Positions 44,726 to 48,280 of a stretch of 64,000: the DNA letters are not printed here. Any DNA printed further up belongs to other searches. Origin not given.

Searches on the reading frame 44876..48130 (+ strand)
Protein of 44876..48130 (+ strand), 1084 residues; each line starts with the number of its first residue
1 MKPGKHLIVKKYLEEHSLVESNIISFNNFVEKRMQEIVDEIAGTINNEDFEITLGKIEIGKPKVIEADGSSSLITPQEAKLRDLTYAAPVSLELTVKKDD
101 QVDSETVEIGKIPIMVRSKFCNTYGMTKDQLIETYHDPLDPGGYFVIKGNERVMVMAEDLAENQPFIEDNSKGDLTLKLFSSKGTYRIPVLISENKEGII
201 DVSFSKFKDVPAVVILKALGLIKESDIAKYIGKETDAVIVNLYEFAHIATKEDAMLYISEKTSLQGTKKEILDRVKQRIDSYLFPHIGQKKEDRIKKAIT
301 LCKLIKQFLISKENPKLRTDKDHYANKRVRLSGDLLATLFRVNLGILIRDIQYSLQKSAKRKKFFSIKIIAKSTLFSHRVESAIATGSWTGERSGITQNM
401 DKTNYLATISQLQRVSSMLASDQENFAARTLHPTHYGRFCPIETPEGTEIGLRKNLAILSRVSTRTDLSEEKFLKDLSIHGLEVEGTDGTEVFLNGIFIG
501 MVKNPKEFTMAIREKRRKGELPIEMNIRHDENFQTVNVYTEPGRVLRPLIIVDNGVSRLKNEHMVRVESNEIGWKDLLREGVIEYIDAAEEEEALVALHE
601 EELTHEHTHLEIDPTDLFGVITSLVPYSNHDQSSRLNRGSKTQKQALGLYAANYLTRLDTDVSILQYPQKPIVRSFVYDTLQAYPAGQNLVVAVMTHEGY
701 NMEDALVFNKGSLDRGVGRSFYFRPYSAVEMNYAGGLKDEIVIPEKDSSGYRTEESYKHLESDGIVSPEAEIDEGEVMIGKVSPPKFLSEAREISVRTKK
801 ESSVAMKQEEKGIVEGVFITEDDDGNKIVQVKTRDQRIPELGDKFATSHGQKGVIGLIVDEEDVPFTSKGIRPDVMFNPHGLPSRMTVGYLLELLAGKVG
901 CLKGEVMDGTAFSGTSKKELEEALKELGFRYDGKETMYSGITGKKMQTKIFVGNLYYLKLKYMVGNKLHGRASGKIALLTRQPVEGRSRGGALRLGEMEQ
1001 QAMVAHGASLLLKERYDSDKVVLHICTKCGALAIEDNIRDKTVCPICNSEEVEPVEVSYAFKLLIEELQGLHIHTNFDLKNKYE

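Call 31: search_protein_families(library=pfam, proteins=[window:44876-48130:+], max_evalue=0.00001)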
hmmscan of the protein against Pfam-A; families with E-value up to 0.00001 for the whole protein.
window:44876-48130:+ (1084 aa): 7 families
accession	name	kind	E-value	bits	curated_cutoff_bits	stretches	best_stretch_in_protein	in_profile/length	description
PF00562.33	RNA_pol_Rpb2_6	-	6.4e-124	414.3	23.4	1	622-989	2-373/373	RNA polymerase Rpb2, domain 6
PF04563.20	RNA_pol_Rpb2_1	-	7.6e-46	156.7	28.2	1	18-373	2-198/203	RNA polymerase beta subunit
PF04565.21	RNA_pol_Rpb2_3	-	1.1e-23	83.5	21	1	398-462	1-68/68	RNA polymerase Rpb2, domain 3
PF04560.25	RNA_pol_Rpb2_7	-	2.1e-21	76.6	32.1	1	991-1078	1-85/87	RNA polymerase Rpb2, domain 7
PF04566.18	RNA_pol_Rpb2_4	-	1.3e-18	67.2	28.7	1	492-553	1-62/62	RNA polymerase Rpb2, domain 4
PF04561.19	RNA_pol_Rpb2_2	-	3.1e-14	53.5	21.7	1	181-330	22-190/190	RNA polymerase Rpb2, domain 2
PF04567.22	RNA_pol_Rpb2_5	-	8.8e-08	33.3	21.1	1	574-608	1-60/66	RNA polymerase Rpb2, domain 5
